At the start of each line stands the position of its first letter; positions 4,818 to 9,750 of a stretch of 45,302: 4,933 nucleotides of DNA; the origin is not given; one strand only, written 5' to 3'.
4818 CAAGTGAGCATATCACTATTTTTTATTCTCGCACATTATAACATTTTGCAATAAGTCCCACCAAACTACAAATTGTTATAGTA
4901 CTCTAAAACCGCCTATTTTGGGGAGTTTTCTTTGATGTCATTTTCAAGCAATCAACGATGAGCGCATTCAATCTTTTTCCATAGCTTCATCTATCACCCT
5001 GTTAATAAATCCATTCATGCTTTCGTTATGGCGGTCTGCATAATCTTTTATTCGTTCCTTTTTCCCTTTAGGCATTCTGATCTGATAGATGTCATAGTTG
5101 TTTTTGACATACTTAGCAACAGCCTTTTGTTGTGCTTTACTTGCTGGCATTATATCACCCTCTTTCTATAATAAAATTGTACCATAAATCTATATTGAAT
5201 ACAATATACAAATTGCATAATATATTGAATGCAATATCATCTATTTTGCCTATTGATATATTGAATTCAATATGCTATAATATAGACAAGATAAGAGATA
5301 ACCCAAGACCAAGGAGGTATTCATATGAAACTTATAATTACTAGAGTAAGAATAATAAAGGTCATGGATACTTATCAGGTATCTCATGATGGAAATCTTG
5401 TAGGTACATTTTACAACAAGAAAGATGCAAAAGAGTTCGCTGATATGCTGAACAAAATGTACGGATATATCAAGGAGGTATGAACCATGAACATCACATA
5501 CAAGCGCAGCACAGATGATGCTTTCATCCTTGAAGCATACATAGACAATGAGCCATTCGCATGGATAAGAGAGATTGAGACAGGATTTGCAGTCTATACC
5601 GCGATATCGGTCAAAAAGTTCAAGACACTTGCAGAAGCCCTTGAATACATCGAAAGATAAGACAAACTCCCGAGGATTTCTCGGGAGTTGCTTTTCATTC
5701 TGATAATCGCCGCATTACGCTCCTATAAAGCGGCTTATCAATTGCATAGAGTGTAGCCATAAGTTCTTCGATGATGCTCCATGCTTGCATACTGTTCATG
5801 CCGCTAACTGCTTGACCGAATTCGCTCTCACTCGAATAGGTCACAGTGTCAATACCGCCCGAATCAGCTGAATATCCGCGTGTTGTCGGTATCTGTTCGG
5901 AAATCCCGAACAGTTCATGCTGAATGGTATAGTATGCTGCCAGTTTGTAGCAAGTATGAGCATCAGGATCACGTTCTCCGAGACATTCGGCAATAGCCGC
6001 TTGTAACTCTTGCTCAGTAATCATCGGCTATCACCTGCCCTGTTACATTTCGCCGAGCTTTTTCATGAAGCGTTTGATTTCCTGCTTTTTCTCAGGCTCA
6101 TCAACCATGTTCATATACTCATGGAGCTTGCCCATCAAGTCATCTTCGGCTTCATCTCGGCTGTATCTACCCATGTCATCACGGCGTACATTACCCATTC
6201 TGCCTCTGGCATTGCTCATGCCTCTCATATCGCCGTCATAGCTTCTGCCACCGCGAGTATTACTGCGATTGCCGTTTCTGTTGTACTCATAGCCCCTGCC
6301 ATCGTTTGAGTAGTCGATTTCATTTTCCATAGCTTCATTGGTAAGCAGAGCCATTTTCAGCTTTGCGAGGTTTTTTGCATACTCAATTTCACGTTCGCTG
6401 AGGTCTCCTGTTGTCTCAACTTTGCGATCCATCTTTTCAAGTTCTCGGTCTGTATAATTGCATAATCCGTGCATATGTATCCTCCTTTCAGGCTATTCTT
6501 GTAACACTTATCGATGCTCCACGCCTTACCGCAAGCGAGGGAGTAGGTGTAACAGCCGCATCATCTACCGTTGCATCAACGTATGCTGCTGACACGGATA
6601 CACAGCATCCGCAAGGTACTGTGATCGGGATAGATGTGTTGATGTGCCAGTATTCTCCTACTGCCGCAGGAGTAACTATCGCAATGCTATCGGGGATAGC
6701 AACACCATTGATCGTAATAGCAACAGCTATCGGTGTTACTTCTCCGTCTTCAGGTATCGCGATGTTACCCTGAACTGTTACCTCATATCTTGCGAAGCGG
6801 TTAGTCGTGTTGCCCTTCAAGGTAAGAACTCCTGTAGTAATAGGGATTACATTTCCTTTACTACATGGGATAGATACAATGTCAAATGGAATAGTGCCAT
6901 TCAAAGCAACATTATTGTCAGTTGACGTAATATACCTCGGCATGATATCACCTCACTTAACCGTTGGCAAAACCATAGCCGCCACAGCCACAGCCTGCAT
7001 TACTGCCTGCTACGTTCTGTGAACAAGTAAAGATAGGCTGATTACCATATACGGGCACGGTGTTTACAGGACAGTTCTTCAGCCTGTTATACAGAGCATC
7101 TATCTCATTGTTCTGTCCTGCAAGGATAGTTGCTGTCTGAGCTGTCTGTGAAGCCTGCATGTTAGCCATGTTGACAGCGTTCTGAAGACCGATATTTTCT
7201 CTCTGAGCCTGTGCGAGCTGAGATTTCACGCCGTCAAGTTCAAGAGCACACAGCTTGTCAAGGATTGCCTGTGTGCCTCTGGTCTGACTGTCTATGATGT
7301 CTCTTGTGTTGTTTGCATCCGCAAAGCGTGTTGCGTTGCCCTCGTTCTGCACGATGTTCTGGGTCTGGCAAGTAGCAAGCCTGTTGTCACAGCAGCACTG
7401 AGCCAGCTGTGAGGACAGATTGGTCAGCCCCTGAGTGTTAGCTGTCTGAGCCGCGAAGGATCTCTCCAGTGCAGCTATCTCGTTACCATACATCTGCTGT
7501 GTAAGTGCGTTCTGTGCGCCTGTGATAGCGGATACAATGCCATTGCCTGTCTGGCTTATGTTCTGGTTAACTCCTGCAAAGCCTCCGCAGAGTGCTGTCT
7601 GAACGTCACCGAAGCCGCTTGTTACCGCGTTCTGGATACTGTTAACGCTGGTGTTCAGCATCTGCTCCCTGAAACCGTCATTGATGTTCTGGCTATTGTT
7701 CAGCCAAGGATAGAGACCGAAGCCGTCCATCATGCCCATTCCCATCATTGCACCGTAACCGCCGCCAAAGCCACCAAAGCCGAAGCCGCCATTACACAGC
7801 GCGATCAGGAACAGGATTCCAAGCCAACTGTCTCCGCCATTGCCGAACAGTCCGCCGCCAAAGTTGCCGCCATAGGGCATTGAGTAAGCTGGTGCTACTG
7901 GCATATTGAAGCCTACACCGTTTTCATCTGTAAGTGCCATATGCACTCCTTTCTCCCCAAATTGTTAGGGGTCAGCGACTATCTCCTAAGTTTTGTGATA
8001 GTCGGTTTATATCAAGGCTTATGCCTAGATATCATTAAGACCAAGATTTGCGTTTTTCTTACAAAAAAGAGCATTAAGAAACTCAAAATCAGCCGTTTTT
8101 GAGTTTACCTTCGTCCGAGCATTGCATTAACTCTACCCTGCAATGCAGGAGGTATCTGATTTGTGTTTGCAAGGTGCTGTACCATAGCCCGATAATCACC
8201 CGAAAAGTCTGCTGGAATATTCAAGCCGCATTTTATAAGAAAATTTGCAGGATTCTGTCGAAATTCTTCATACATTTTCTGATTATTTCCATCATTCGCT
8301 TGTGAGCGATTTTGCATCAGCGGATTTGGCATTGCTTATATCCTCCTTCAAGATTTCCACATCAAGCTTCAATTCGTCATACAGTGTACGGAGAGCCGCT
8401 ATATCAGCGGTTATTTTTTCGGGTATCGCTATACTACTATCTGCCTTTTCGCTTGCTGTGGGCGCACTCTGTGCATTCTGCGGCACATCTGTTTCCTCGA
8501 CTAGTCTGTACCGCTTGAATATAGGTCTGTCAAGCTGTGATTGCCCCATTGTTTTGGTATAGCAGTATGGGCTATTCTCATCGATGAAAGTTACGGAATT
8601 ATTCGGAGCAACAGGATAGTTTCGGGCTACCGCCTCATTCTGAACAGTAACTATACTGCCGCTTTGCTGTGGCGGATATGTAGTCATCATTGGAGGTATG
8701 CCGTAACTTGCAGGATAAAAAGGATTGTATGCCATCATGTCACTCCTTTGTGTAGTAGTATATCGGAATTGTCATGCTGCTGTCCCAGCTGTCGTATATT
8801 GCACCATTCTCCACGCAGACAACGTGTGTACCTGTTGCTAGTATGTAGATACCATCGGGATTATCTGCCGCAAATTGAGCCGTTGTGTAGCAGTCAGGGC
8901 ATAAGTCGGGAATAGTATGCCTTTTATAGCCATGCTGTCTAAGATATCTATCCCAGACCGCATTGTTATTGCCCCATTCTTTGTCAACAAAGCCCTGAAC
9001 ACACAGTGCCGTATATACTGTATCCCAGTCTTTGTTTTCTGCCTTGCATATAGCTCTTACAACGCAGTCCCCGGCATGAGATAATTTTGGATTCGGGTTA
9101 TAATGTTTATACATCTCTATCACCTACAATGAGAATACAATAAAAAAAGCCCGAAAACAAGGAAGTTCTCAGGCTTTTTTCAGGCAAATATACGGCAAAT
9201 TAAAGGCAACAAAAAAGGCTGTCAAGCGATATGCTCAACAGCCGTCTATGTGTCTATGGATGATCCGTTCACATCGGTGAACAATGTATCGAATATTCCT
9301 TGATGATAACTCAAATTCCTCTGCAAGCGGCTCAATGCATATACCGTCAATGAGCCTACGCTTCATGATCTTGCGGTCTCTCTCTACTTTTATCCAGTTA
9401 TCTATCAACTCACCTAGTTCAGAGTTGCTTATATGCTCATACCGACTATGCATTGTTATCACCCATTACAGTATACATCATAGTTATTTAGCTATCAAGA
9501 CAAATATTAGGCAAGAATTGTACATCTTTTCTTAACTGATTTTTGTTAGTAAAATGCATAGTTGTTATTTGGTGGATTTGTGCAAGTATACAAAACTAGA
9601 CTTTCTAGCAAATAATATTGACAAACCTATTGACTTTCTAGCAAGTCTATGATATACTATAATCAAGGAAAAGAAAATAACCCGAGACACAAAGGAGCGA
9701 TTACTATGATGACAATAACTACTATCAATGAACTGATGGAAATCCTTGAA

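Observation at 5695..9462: Seven-gene cargo block of compositionally odd proteins behind a region-4-like regulator and tandem terminators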

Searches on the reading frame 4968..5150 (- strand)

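Call 86: search_protein_families(library=pfam, proteins=[window:4968-5150:-], max_evalue=0.01)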
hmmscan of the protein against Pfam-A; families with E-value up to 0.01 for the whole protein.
window:4968-5150:- (60 aa): 2 families
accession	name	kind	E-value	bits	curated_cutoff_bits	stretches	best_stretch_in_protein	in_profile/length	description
PF03869.20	Arc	-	2e-05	24.8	20.4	1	20-59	5-44/50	Arc-like DNA binding domain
PF19807.5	DUF6290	-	0.0019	18.8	27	1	23-58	5-40/72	Family of unknown function (DUF6290)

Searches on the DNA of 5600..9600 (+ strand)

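Call 6: search_dna_similar(query=window:5600-9600:+, collection=phages, mode=distant, max_rows=20)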
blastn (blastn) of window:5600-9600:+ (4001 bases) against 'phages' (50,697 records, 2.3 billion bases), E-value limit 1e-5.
Records with a match: 1; places in all: 1; records where one place covers at least 80% of the query: 0.
Best place of each record, by identity: 60-80% 1.
By first word of the organism name: Butyrivibrio 1.
By host as written in the record: Butyrivibrio fibrisolvens DSM 3071 1.
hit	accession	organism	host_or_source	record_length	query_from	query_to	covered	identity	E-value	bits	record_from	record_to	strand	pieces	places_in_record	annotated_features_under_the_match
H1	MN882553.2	Butyrivibrio virus Ceridwen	Butyrivibrio fibrisolvens DSM 3071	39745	1467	1813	9%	71.9%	3e-40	174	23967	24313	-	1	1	hypothetical protein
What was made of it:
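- Tried and rejected: A DNA-level search of the phage collection found only Ceridwen (call 6).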

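Call 8: get_annotated_region(hit=H1, flank=8000)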
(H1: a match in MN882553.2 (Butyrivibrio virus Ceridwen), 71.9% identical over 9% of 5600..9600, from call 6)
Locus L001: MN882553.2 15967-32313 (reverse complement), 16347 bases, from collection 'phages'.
description: Butyrivibrio virus Ceridwen, complete genome.
organism: Butyrivibrio virus Ceridwen (NCBI taxid 2696359)
taxonomy: Viruses; Duplodnaviria; Heunggongvirae; Uroviricota; Caudoviricetes
host: Butyrivibrio fibrisolvens DSM 3071; source: -; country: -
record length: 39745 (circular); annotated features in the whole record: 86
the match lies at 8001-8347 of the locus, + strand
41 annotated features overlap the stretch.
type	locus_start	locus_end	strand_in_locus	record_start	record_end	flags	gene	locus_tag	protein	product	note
CDS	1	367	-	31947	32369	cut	-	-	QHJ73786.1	holliday junction resolvase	Similar to Holliday junction resolvase in Pseudomonas phage YMC/01/01/P52_PAE_BP (1191380.J7I4J7_9CAUD, VOG4693, ...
CDS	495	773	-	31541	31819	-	-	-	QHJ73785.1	hypothetical protein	Hypothetical coding region with unknown function. ORF predicted by GeneMarkS-2, Glimmer3, Phanotate-v1.1.2, ...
CDS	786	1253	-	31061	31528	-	-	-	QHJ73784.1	hypothetical protein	Similar to uncharacterised hypothetical protein in Streptococcus virus O1205 (85154.O34039_BPO12, NP_695086.1, ...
CDS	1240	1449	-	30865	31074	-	-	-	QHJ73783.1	hypothetical protein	Hypothetical coding region with unknown function. ORF predicted by Glimmer3, Phanotate-v1.1.2, Prodigal-v2.6.3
CDS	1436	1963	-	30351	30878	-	-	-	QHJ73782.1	hypothetical protein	Similar to uncharacterised hypothetical protein in Lactobacillus virus LLKu (YP_008859607.1). ORF predicted by ...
CDS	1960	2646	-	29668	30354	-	-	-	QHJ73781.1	hypothetical protein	Hypothetical coding region with unknown function. ORF predicted by GeneMarkS-2, Glimmer3, Phanotate-v1.1.2, ...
CDS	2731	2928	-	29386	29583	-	-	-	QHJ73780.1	hypothetical protein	Hypothetical coding region with unknown function. ORF predicted by GeneMarkS-2, Glimmer3, Phanotate-v1.1.2, ...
CDS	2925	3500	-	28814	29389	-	-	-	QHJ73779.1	putative lysin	Pfam Cell wall hydrolase (PF07486.12). ORF predicted by GeneMarkS-2, Glimmer3, Phanotate-v1.1.2, Prodigal-v2.6.3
CDS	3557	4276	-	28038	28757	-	-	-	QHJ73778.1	putative antirepressor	Similar to putative phage antirepressor in Streptococcus phage phi891591 (VOG4552, AGF87586.1). Pfam (PF03374.14). ORF ...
CDS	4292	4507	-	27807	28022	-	-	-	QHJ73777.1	putative XRE family transcriptional inhibitor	Similar to putative XRE family transcriptional inhibitor in Streptococcus phage JX01 (1225806.J7KK54_9CAUD, VOG4543, ...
regulatory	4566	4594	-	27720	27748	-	-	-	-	promoter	promoter predicted by PhagePromoter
regulatory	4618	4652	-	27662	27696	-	-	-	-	terminator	Predicted by FindTerm v2.8.1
CDS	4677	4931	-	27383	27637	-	-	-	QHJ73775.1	hypothetical protein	Hypothetical coding region with unknown function. ORF predicted by GeneMarkS-2, Glimmer3, Phanotate-v1.1.2, ...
CDS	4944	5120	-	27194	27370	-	-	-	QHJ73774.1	hypothetical protein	Hypothetical coding region with unknown function. ORF predicted by GeneMarkS-2, Glimmer3, Phanotate-v1.1.2, ...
CDS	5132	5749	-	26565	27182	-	-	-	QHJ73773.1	hypothetical protein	Similar to uncharacterised hypothetical protein Mycobacterium phage ShedlockHolmes (YP_009202728.1). ORF predicted by ...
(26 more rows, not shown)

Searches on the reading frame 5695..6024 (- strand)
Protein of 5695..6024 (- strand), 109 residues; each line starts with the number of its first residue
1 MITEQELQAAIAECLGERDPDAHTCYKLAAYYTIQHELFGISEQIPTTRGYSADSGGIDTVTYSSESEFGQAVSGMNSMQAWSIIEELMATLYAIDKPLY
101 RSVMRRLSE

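Call 4: search_protein_families(library=pfam, proteins=[window:5695-6024:-], max_evalue=1)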
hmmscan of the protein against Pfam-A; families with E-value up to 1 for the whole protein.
window:5695-6024:- (109 aa): 0 families

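Call 5: search_protein_families(library=phrogs, proteins=[window:5695-6024:-], max_evalue=0.1)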
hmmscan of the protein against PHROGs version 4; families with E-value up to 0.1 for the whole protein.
window:5695-6024:- (109 aa): 0 families

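Call 7: search_protein_families(library=ncbifam, proteins=[window:5695-6024:-], max_evalue=0.1)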
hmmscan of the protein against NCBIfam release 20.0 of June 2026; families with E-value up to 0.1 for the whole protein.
window:5695-6024:- (109 aa): 0 families

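Call 57: search_protein_families(library=padloc, proteins=[window:5695-6024:-], max_evalue=0.1)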
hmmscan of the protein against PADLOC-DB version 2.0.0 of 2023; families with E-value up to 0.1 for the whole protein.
window:5695-6024:- (109 aa): 0 families

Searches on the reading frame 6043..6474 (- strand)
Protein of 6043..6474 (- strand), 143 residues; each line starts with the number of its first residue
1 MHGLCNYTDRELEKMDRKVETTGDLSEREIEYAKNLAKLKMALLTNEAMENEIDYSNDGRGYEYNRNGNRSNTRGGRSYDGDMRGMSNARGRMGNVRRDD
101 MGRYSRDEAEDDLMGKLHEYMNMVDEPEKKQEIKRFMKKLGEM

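Call 4: search_protein_families(library=pfam, proteins=[window:6043-6474:-], max_evalue=1)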
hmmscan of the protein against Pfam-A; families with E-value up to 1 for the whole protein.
window:6043-6474:- (143 aa): 1 family
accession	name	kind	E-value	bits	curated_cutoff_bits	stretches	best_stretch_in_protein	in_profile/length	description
PF01452.22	Rota_NSP4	-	0.054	13.5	27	1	8-64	99-153/173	Rotavirus non structural protein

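Call 5: search_protein_families(library=phrogs, proteins=[window:6043-6474:-], max_evalue=0.1)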
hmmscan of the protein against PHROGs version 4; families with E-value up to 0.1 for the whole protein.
window:6043-6474:- (143 aa): 0 families

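Call 7: search_protein_families(library=ncbifam, proteins=[window:6043-6474:-], max_evalue=0.1)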
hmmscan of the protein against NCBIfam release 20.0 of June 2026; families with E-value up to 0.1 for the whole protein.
window:6043-6474:- (143 aa): 0 families

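Call 55: search_protein_families(library=pfam, alignment_id=A5, max_evalue=1)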
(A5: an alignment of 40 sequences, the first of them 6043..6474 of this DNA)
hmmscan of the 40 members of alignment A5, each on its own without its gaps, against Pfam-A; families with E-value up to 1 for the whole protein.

A. member 1, window:6043-6474:- (143 aa): 1 family
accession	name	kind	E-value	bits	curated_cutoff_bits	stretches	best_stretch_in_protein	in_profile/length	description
PF01452.22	Rota_NSP4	-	0.054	13.5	27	1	8-64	99-153/173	Rotavirus non structural protein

B. families by the number of members that match (of 40 scanned): 43 families (the first 25 are shown)
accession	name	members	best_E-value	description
PF01627.28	Hpt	5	0.021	Hpt domain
PF21175.2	RecR_C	5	0.065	RecR, C-terminal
PF15973.10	DUF4766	3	0.16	Domain of unknown function (DUF4766)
PF20449.3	DUF6706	2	0.011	Family of unknown function (DUF6706)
PF01522.26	Polysacc_deac_1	2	0.037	Polysaccharide deacetylase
PF01402.27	RHH_1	2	0.11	Ribbon-helix-helix protein, copG family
PF03993.17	DUF349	2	0.12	Domain of Unknown Function (DUF349)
PF19305.4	MmgE_PrpD_C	2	0.15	MmgE/PrpD C-terminal domain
PF10157.14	BORCS6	2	0.33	BLOC-1-related complex sub-unit 6 C-terminal helix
PF25100.1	DUF7809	1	0.0039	Domain of unknown function (DUF7809)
PF01099.22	Uteroglobin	1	0.0071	Uteroglobin family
PF21087.2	Glyco_hydro_134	1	0.009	Glycosyl hydrolase family 134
PF10199.14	Adaptin_binding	1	0.018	Alpha and gamma adaptin binding protein p34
PF07083.16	DUF1351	1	0.022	Protein of unknown function (DUF1351)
PF06980.17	DUF1302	1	0.024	Protein of unknown function (DUF1302)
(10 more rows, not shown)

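Call 56: search_solved_structures(query=A5, max_evalue=10, show_alignments=2)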
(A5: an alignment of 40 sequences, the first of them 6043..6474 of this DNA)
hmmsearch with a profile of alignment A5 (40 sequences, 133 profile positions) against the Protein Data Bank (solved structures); distinct sequences matched with E-value up to 10: 10.
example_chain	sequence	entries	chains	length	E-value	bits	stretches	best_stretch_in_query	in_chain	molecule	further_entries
6tep_A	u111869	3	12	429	0.25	15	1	91-132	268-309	Galactokinase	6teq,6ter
6z1p_AT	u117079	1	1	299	0.48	14.1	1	24-95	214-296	Signal peptide-binding domain protein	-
8sk7_X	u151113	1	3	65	0.96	13.2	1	10-49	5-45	HA_20 minibinder (RFdiffusion-designed)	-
1k7k_A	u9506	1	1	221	1.5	12.5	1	90-124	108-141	Hypothetical protein yggV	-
2pyu_A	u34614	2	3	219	1.6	12.5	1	90-124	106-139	Inosine Triphosphate Pyrophosphatase RdgB | HAM1 protein homolog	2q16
3myf_A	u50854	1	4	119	2.2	12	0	6-47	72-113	Sensor protein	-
8glt_1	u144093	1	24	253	4.4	11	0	1-47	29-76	C2-chlorophyll-comp_O32-15_ctermHis, polyalanine model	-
7unh_A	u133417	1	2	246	5.8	10.6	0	1-48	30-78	SP2 designed chlorophyll dimer protein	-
7uni_A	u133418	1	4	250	5.9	10.6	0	1-48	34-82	SP2-ZnPPaM designed chlorophyll dimer protein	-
2lse_A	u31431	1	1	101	7.6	10.2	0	101-131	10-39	Four Helix Bundle Protein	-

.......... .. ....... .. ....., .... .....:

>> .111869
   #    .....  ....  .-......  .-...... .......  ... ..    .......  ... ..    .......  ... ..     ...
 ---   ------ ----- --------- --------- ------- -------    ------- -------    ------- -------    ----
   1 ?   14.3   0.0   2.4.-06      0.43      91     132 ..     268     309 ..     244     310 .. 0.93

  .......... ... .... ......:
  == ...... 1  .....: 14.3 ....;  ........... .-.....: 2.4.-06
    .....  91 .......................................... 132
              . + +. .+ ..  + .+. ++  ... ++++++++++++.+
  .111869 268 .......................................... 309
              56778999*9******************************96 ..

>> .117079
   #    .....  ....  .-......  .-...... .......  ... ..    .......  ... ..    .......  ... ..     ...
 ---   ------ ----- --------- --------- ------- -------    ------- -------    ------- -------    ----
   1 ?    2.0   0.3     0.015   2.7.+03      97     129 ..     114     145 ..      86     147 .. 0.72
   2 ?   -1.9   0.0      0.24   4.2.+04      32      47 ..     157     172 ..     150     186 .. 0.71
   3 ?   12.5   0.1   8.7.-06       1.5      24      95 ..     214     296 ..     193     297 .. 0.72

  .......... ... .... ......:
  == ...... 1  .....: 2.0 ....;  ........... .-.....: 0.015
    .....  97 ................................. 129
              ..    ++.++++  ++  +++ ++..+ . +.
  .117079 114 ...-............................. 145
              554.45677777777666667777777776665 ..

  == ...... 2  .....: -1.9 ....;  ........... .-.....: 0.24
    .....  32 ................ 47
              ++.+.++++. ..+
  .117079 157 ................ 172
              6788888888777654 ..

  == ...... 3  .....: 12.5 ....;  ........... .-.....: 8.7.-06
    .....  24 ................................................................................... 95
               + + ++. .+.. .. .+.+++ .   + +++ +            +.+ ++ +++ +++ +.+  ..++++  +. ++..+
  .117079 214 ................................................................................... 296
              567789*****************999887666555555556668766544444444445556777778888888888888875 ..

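Call 57: search_protein_families(library=padloc, proteins=[window:6043-6474:-], max_evalue=0.1)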
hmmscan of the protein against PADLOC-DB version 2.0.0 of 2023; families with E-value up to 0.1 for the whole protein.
window:6043-6474:- (143 aa): 0 families

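Call 98: search_protein_families(library=phrogs, alignment_id=A5, max_evalue=0.001)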
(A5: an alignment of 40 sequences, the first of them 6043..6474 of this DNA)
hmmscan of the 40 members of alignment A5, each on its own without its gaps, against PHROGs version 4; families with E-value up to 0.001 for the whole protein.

A. member 1, window:6043-6474:- (143 aa): 0 families

B. families by the number of members that match (of 40 scanned): 2 families
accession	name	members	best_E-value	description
phrog_28802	-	7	2e-06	-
phrog_3017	-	2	0.00077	head maturation protease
